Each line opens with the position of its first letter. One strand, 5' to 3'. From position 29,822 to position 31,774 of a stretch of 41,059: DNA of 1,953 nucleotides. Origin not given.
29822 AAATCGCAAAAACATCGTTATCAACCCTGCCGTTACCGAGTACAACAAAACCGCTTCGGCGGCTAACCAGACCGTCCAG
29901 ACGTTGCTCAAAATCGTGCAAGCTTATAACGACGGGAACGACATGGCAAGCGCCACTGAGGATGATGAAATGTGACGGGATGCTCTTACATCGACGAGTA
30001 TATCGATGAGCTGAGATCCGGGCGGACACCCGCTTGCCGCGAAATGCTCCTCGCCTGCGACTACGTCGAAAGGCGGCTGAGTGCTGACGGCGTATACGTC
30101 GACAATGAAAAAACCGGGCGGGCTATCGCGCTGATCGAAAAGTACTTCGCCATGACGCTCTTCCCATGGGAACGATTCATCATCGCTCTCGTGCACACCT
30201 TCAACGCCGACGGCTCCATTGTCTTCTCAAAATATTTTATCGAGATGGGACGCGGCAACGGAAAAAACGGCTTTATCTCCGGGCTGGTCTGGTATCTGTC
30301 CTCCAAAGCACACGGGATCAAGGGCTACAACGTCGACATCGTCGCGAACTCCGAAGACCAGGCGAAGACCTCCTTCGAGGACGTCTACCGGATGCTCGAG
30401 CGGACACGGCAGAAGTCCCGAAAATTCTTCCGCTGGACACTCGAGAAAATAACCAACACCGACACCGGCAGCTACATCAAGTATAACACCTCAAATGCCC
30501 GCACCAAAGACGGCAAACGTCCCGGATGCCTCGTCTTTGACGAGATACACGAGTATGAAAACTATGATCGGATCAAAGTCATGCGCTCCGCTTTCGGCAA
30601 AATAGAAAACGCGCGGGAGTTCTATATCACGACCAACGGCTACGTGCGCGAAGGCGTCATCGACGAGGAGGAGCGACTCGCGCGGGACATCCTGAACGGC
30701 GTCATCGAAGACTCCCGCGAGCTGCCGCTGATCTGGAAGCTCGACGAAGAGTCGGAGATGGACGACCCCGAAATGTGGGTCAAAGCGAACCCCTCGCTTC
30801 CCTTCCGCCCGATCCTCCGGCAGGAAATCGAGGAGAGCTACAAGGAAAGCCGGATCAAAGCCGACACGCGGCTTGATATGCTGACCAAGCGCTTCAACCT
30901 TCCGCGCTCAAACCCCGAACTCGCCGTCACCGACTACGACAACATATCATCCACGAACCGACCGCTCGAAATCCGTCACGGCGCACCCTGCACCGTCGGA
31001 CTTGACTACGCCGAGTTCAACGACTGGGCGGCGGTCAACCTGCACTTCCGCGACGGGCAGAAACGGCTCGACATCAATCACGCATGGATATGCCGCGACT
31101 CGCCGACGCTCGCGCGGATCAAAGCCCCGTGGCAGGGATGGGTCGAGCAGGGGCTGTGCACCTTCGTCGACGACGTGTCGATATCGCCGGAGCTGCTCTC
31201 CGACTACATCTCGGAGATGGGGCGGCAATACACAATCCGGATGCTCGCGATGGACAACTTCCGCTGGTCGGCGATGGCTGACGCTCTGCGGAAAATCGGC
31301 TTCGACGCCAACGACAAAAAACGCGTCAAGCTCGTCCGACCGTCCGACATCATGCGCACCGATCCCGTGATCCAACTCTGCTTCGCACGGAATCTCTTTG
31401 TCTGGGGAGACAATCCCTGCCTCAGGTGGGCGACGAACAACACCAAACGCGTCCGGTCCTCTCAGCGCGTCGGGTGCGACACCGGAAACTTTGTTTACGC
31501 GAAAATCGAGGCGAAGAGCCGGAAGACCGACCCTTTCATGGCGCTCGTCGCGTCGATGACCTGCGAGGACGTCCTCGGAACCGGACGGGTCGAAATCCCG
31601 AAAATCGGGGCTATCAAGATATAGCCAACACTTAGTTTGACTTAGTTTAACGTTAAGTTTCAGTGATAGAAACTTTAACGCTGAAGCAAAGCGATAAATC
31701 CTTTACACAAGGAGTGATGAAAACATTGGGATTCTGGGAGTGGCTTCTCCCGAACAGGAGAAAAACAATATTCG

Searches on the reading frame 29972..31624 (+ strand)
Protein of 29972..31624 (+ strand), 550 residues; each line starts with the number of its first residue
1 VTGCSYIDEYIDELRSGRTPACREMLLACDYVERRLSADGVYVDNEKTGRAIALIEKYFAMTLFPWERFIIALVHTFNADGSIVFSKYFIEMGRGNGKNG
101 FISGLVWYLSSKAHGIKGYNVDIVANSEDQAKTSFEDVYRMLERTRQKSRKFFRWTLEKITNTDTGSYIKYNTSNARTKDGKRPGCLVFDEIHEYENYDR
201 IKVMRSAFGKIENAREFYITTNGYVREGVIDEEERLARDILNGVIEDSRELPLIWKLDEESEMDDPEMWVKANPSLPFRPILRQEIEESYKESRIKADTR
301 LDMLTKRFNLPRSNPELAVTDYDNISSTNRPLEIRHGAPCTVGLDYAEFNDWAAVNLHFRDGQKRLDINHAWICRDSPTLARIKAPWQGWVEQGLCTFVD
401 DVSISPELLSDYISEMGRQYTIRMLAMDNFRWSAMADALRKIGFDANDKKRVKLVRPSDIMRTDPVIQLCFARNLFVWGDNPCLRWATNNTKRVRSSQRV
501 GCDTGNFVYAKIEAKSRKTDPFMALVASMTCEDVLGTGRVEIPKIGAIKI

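Call 92: search_dna_similar(query=window:29972-31624:+, collection=phages, mode=protein, max_evalue=1e-20, max_rows=12)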
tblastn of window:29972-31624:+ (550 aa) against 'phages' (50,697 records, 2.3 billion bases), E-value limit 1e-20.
Records with a match: 632; places in all: 632; records where one place covers at least 80% of the query: 592.
Best place of each record, by identity: <60% 632.
By first word of the organism name: Staphylococcus 186; Paenibacillus 102; Vibrio 79; Streptococcus 50; Ralstonia 44; Leuconostoc 26; Clostridium 20; Listeria 18; Bacillus 13; Klebsiella 12; and 37 more.
By host as written in the record: - 107; Staphylococcus aureus 63; Paenibacillus larvae 37; Ralstonia solanacearum 35; Paenibacillus larvae ATCC 9545 17; Paenibacillus larvae NRRL 2605 14; Clostridium difficile 10; Paenibacillus larvae 2017 10; and 226 more.
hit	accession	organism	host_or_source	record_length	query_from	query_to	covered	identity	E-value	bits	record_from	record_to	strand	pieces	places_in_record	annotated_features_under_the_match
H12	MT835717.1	Bacteriophage sp.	human fecal samples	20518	10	550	98%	47.3%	2e-154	494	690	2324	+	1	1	record has no annotation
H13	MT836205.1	Bacteriophage sp.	human fecal samples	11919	7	549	99%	47.0%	1e-152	489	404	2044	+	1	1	record has no annotation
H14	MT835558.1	Bacteriophage sp.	human fecal samples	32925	10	550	98%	47.2%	7e-154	493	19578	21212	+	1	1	record has no annotation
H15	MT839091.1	Bacteriophage sp.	human fecal samples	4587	1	535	97%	42.7%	2e-139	444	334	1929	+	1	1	record has no annotation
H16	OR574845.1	Clostridium phage phiCs5676-1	[Clostridium] scindens DSM 5676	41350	10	533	95%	43.0%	2e-127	417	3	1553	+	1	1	similar to terminase large subunit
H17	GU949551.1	Clostridium phage phiCD6356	Clostridium difficile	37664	6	530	95%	39.8%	2e-118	390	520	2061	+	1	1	putative terminase large subunit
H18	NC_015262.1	Clostridium phage phiCD6356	Clostridium difficile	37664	6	530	95%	39.8%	2e-118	390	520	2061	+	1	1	terminase large subunit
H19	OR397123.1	Clostridioides phage AR1074-1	Clostridioides difficile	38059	6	535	96%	39.4%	3e-118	390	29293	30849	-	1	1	hypothetical protein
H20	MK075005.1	Staphylococcus phage phiSP119-2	Staphylococcus pseudintermedius ...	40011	1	535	97%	37.5%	4e-101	341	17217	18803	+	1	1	terminase large subunit | hypothetical protein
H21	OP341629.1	Geobacillus phage vB_GthS_PK5.2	Geobacillus thermodenitrificans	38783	6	535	96%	37.8%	4e-113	375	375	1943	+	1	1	terminase large subunit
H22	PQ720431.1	Streptococcus phage Bonnie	Streptococcus suis 21171_DNR38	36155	2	542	98%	36.7%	2e-101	342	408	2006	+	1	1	terminase large subunit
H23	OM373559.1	Staphylococcus phage vB_SpsX-DS12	Staphylococcus pseudintermedius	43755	1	535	97%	37.1%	1e-102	345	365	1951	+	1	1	record has no annotation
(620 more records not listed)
